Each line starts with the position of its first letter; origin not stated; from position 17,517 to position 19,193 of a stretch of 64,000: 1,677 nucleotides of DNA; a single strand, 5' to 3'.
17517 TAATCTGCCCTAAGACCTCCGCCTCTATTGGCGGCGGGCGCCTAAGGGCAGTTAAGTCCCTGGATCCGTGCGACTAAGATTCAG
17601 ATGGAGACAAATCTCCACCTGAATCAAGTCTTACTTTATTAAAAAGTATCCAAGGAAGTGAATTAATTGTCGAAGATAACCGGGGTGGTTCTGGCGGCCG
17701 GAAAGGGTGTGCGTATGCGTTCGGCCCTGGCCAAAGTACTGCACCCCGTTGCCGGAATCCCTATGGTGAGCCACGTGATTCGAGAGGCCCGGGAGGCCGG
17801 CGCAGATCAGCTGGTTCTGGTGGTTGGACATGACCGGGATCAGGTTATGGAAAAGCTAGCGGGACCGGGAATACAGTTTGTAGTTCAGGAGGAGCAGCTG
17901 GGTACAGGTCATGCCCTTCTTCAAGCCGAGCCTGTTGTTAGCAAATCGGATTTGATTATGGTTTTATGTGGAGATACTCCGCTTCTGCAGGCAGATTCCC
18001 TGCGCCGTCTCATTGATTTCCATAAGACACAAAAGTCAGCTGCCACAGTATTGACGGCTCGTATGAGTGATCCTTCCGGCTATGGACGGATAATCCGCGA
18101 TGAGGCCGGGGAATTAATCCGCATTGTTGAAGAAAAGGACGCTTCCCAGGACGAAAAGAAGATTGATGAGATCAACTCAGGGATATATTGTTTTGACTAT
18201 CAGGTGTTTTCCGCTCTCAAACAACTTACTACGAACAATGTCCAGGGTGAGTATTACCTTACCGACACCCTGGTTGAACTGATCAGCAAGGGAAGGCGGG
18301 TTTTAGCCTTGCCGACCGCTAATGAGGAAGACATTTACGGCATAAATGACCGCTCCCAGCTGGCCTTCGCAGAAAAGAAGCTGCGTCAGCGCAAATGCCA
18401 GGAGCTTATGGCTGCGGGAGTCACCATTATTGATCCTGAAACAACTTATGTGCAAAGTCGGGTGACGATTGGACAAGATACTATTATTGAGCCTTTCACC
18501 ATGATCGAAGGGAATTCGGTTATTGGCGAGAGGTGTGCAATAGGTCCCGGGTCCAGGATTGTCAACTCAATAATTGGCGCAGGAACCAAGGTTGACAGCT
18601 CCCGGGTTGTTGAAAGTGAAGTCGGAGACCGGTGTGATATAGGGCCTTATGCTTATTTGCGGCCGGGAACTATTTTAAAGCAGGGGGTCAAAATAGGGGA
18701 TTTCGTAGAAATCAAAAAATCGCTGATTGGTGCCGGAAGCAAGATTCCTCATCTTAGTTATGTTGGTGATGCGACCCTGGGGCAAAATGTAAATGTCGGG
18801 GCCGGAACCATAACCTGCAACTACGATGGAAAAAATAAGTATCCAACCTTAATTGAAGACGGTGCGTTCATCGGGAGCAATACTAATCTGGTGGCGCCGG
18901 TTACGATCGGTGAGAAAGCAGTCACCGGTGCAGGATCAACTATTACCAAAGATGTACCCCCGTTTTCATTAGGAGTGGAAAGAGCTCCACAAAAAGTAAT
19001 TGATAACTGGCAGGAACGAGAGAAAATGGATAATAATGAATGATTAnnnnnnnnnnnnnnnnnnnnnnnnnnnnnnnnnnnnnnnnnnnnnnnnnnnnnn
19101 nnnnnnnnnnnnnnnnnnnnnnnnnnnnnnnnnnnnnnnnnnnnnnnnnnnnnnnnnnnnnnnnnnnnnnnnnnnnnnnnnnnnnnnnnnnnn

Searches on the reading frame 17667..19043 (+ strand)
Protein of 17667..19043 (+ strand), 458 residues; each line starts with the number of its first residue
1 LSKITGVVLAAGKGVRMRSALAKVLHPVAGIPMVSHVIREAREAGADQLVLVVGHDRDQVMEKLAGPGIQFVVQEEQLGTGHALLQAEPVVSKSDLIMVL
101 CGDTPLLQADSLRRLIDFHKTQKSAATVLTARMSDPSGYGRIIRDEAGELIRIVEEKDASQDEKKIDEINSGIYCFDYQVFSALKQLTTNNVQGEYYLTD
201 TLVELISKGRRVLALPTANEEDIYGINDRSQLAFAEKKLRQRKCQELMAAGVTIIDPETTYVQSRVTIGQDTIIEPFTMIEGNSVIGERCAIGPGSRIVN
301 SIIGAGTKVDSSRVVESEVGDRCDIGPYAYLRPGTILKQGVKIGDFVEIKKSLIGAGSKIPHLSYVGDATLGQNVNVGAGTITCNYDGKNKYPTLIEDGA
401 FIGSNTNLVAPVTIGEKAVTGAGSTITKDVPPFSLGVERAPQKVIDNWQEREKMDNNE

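Call 12: find_encoding_contigs(protein=window:17667-19043:+, flank=10000, max_places=6)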
Protein window:17667-19043:+ (458 aa): 9 contigs read that carry it; 4 places shown.
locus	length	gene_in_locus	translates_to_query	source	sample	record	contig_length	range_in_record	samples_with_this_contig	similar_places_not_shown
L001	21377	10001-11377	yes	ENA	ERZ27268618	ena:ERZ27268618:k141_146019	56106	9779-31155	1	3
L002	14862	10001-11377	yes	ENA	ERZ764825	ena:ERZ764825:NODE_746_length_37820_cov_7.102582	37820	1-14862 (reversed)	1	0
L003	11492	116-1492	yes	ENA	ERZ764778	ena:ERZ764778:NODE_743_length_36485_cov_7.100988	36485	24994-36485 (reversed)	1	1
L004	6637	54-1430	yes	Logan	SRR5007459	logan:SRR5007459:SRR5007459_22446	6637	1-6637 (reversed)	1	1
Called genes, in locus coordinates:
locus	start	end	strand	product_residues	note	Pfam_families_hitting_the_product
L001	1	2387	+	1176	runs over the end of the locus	PF01855:POR_N, PF02780:Transketolase_C (weak), PF17147:PFOR_II, PF01558:POR, PF10371:EKR, PF12838:Fer4_7, PF22338:Pyruv_OxRed_insertion, PF02775:TPP_enzyme_C, +7 more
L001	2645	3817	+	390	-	PF00266:Aminotran_5, PF00155:Aminotran_1_2, PF01041:DegT_DnrJ_EryC1, PF01053:Cys_Met_Meta_PP, PF01212:Beta_elim_lyase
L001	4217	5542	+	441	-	PF02550:AcetylCoA_hydro, PF13336:AcetylCoA_hyd_C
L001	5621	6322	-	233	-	PF00392:GntR, PF07729:FCD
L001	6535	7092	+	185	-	PF09551:Spore_II_R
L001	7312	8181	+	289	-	PF00288:GHMP_kinases_N, PF08544:GHMP_kinases_C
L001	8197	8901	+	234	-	PF00392:GntR, PF07729:FCD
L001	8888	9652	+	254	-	PF12804:NTP_transf_3, PF02348:CTP_transf_3 (weak)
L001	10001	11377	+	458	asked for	PF00483:NTP_transferase, PF01128:IspD (weak), PF12804:NTP_transf_3, PF02348:CTP_transf_3, PF25084:LbH_EIF2B, PF00132:Hexapep, PF25087:GMPPB_C, PF25084:LbH_EIF2B, +4 more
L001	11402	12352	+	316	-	PF13793:Pribosyltran_N, PF00156:Pribosyltran, PF14572:Pribosyl_synth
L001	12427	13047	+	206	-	PF01386:Ribosomal_L25p, PF14693:Ribosomal_TL5_C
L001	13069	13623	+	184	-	PF01195:Pept_tRNA_hydro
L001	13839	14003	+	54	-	-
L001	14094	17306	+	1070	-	PF22590:Cas3-like_C_2 (faint), PF17757:UvrB_inter, PF02559:CarD_TRCF_RID, PF04851:ResIII, PF00270:DEAD, PF00271:Helicase_C, PF03461:TRCF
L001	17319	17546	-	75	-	-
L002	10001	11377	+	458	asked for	PF00483:NTP_transferase, PF01128:IspD (weak), PF12804:NTP_transf_3, PF02348:CTP_transf_3, PF25084:LbH_EIF2B, PF00132:Hexapep, PF25087:GMPPB_C, PF25084:LbH_EIF2B, +4 more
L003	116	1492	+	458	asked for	PF00483:NTP_transferase, PF01128:IspD (weak), PF12804:NTP_transf_3, PF02348:CTP_transf_3, PF25084:LbH_EIF2B, PF00132:Hexapep, PF25087:GMPPB_C, PF25084:LbH_EIF2B, +4 more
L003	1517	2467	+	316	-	PF13793:Pribosyltran_N, PF00156:Pribosyltran, PF14572:Pribosyl_synth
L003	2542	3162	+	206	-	PF01386:Ribosomal_L25p, PF14693:Ribosomal_TL5_C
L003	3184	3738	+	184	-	PF01195:Pept_tRNA_hydro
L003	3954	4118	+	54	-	-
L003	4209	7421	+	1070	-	PF22590:Cas3-like_C_2 (faint), PF17757:UvrB_inter, PF02559:CarD_TRCF_RID, PF04851:ResIII, PF00270:DEAD, PF00271:Helicase_C, PF03461:TRCF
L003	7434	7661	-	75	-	-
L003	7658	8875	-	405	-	PF25198:Spore_GerAC_N, PF05504:Spore_GerAC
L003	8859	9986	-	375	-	PF03845:Spore_permease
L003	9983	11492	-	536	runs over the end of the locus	PF03323:GerA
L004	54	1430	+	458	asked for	PF00483:NTP_transferase, PF01128:IspD (weak), PF12804:NTP_transf_3, PF02348:CTP_transf_3, PF25084:LbH_EIF2B, PF00132:Hexapep, PF25087:GMPPB_C, PF25084:LbH_EIF2B, +4 more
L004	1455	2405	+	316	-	PF13793:Pribosyltran_N, PF00156:Pribosyltran, PF14572:Pribosyl_synth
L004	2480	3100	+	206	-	PF01386:Ribosomal_L25p, PF14693:Ribosomal_TL5_C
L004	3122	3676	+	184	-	PF01195:Pept_tRNA_hydro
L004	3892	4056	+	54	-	-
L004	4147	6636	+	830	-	?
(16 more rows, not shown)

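Call 13: search_protein_families(library=pfam, proteins=[window:17667-19043:+])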
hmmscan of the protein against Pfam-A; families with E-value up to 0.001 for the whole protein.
window:17667-19043:+ (458 aa): 9 families
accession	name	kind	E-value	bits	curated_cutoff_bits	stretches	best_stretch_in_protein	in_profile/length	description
PF00132.30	Hexapep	-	2.4e-29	100.2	27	3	266-298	2-34/36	Bacterial transferase hexapeptide (six repeats)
PF12804.13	NTP_transf_3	-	7.9e-24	85.1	27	1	6-145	1-139/160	MobA-like NTP transferase domain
PF00483.29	NTP_transferase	-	6.3e-23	82.1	21.2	1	6-217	2-221/245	Nucleotidyl transferase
PF25084.1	LbH_EIF2B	-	5.3e-21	75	54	2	258-348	14-104/105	EIF2B subunit epsilon LbH domain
PF02348.25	CTP_transf_3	-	7.7e-08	32.8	22.6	1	23-130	16-125/217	Cytidylyltransferase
PF14602.12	Hexapep_2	-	8e-08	32.3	27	1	393-428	1-34/34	Hexapeptide repeat of succinyl-transferase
PF01128.25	IspD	-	3.1e-07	30.8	27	1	6-130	3-127/221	2-C-methyl-D-erythritol 4-phosphate cytidylyltransferase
PF24894.1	Hexapep_GlmU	-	7.2e-06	26.5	23.3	1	297-367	15-84/104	GlmU-like, C-terminal hexapeptide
PF25087.1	GMPPB_C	-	0.00051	20.2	39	0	317-360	11-54/110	GMPPB C-terminal domain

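Call 47: find_homologous_proteins(query=window:17667-19043:+, max_evalue=1e-100)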
Query window:17667-19043:+ (458 aa): 7482 proteins with E <= 1e-100 among 8000 candidates; the best 120 are listed.
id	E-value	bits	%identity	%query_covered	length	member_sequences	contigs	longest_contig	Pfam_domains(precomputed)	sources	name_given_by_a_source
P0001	1.3e-298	1008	100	100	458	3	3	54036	PF00483.30,PF01128.26,PF14602.13,PF00132.31,PF25087.2,PF25084.2,PF24894.2,PF12804.14,PF02348.26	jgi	-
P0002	4.0e-252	855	85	100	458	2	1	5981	PF00483.30,PF01128.26,PF14602.13,PF00132.31,PF25087.2,PF25084.2,PF24894.2,PF12804.14,PF02348.26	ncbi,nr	ncbi:MAG: bifunctional UDP-N-acetylglucosamine diphosphorylase/glucosamine-1-phosphate N-acetyltrans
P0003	1.1e-219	748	73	100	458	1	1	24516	PF00483.30,PF01128.26,PF14602.13,PF00132.31,PF25087.2,PF25084.2,PF12804.14,PF02348.26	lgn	-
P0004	6.8e-218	742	72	100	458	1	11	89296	PF00483.30,PF01128.26,PF14602.13,PF00132.31,PF25087.2,PF25084.2,PF12804.14,PF02348.26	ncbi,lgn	ncbi:MAG: bifunctional UDP-N-acetylglucosamine diphosphorylase/glucosamine-1-phosphate N-acetyltrans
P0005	1.3e-217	741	71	100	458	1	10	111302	PF00483.30,PF01128.26,PF14602.13,PF00132.31,PF25087.2,PF25084.2,PF12804.14,PF02348.26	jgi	jgi:bifunctional UDP-N-acetylglucosamine pyrophosphorylase/glucosamine-1-phosphate N-acetyltransfera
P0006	2.6e-217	740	71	100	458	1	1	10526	PF00483.30,PF01128.26,PF14602.13,PF00132.31,PF25087.2,PF25084.2,PF12804.14,PF02348.26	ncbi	ncbi:MAG: bifunctional UDP-N-acetylglucosamine diphosphorylase/glucosamine-1-phosphate N-acetyltrans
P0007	1.9e-216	737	70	100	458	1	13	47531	PF00483.30,PF01128.26,PF14602.13,PF00132.31,PF25087.2,PF25084.2,PF12804.14,PF02348.26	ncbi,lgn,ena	-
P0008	2.1e-215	734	70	100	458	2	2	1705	PF00483.30,PF01128.26,PF14602.13,PF00132.31,PF25087.2,PF25084.2,PF24894.2,PF12804.14,PF02348.26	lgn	-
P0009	2.9e-215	733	70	100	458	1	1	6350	PF00483.30,PF01128.26,PF14602.13,PF00132.31,PF25087.2,PF25084.2,PF12804.14,PF02348.26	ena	-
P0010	3.3e-214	730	70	100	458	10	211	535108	PF00483.30,PF01128.26,PF14602.13,PF00132.31,PF25087.2,PF25084.2,PF12804.14,PF02348.26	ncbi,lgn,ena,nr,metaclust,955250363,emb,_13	ncbi:MAG: bifunctional UDP-N-acetylglucosamine diphosphorylase/glucosamine-1-phosphate N-acetyltrans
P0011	9.2e-214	728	71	100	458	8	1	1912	PF00483.30,PF01128.26,PF14602.13,PF00132.31,PF25087.2,PF25084.2,PF12804.14,PF02348.26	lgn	-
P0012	2.5e-213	727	71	100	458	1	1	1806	PF00483.30,PF01128.26,PF14602.13,PF00132.31,PF25087.2,PF25084.2,PF12804.14,PF02348.26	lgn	-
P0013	7.3e-213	725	70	100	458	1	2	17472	PF00483.30,PF01128.26,PF14602.13,PF00132.31,PF25087.2,PF25084.2,PF12804.14,PF02348.26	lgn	-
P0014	2.8e-209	713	70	99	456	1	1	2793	PF00483.30,PF01128.26,PF14602.13,PF00132.31,PF25087.2,PF25084.2,PF24894.2,PF12804.14,PF02348.26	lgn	-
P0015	1.1e-207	708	69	97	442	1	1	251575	PF00483.30,PF14602.13,PF00132.31,PF25087.2,PF25084.2,PF12804.14,PF02348.26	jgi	-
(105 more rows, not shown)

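Call 48: find_encoding_contigs(protein=P0002, flank=5000, max_places=2)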
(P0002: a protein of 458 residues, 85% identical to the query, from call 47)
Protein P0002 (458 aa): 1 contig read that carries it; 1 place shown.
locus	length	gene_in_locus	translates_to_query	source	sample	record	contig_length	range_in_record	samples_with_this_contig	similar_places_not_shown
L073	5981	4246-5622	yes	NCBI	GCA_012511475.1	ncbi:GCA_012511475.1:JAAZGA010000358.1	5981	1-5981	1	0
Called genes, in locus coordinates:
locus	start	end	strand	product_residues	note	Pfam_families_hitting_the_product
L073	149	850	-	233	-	PF00392:GntR, PF07729:FCD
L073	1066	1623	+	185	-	PF09551:Spore_II_R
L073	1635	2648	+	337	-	PF00288:GHMP_kinases_N, PF08544:GHMP_kinases_C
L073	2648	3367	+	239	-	PF00392:GntR, PF07729:FCD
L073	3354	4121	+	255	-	PF12804:NTP_transf_3, PF02348:CTP_transf_3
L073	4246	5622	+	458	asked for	PF00483:NTP_transferase, PF01128:IspD, PF12804:NTP_transf_3, PF02348:CTP_transf_3, PF25084:LbH_EIF2B, PF00132:Hexapep, PF25087:GMPPB_C, PF25084:LbH_EIF2B, +3 more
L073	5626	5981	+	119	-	PF13793:Pribosyltran_N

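Call 49: find_encoding_contigs(protein=P0004, flank=10000, max_places=2)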
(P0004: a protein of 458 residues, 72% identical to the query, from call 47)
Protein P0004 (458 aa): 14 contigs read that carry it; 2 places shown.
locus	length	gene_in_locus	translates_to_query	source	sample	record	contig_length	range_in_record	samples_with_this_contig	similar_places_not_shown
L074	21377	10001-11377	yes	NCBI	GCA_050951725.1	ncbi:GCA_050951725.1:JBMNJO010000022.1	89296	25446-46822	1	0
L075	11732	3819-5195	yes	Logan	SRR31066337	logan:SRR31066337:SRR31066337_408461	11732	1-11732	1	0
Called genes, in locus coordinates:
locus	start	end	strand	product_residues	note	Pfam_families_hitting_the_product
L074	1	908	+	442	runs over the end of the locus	PF02550:AcetylCoA_hydro (weak), PF13336:AcetylCoA_hyd_C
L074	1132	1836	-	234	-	PF00392:GntR, PF07729:FCD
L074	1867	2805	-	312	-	PF02775:TPP_enzyme_C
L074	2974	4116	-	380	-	PF01855:POR_N, PF17147:PFOR_II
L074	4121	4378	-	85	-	PF12797:Fer4_2 (faint), PF13237:Fer4_10 (weak), PF14697:Fer4_21, PF12838:Fer4_7 (weak), PF13484:Fer4_16 (faint), PF12837:Fer4_6 (weak), PF00037:Fer4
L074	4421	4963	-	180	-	PF01558:POR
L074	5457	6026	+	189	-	PF09551:Spore_II_R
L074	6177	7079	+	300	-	PF00288:GHMP_kinases_N, PF08544:GHMP_kinases_C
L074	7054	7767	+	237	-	PF00392:GntR, PF13412:HTH_24 (faint), PF07729:FCD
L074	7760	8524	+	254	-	PF12804:NTP_transf_3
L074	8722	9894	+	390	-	PF02515:CoA_transf_3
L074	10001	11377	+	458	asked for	PF00483:NTP_transferase, PF01128:IspD (weak), PF12804:NTP_transf_3, PF02348:CTP_transf_3, PF25084:LbH_EIF2B, PF25087:GMPPB_C, PF00132:Hexapep, PF00132:Hexapep, +2 more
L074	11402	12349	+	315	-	PF13793:Pribosyltran_N, PF00156:Pribosyltran, PF14572:Pribosyl_synth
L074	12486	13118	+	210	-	PF01386:Ribosomal_L25p, PF14693:Ribosomal_TL5_C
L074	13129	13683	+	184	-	PF01195:Pept_tRNA_hydro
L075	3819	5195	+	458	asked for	PF00483:NTP_transferase, PF01128:IspD (weak), PF12804:NTP_transf_3, PF02348:CTP_transf_3, PF25084:LbH_EIF2B, PF25087:GMPPB_C, PF00132:Hexapep, PF00132:Hexapep, +2 more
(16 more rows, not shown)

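Call 50: find_encoding_contigs(protein=P0005, flank=10000, max_places=2)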
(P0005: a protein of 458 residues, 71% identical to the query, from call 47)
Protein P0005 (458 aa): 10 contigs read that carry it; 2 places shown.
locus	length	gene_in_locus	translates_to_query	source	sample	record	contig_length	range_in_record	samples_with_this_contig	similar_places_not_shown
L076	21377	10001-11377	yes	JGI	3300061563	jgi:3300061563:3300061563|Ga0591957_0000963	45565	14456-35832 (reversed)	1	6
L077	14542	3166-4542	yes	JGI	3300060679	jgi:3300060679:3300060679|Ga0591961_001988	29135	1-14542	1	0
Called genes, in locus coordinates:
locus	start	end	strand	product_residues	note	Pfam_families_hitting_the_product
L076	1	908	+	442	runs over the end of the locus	PF02550:AcetylCoA_hydro (weak), PF13336:AcetylCoA_hyd_C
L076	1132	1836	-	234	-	PF00392:GntR, PF07729:FCD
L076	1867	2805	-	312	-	PF02775:TPP_enzyme_C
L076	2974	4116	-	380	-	PF01855:POR_N, PF17147:PFOR_II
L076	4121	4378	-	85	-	PF12797:Fer4_2 (faint), PF13237:Fer4_10 (weak), PF14697:Fer4_21, PF12838:Fer4_7 (weak), PF13484:Fer4_16 (faint), PF12837:Fer4_6 (weak), PF00037:Fer4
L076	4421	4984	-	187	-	PF01558:POR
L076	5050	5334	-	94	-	-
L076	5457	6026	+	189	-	PF09551:Spore_II_R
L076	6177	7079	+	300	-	PF00288:GHMP_kinases_N, PF08544:GHMP_kinases_C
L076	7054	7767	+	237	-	PF00392:GntR, PF13412:HTH_24 (faint), PF07729:FCD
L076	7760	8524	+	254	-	PF12804:NTP_transf_3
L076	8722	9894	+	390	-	PF02515:CoA_transf_3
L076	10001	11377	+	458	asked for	PF00483:NTP_transferase, PF01128:IspD (weak), PF12804:NTP_transf_3, PF02348:CTP_transf_3, PF25084:LbH_EIF2B, PF25087:GMPPB_C, PF00132:Hexapep, PF00132:Hexapep, +2 more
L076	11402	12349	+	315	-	PF13793:Pribosyltran_N, PF00156:Pribosyltran, PF14572:Pribosyl_synth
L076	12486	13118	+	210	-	PF01386:Ribosomal_L25p, PF14693:Ribosomal_TL5_C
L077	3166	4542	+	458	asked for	PF00483:NTP_transferase, PF01128:IspD (weak), PF12804:NTP_transf_3, PF02348:CTP_transf_3, PF25084:LbH_EIF2B, PF25087:GMPPB_C, PF00132:Hexapep, PF00132:Hexapep, +2 more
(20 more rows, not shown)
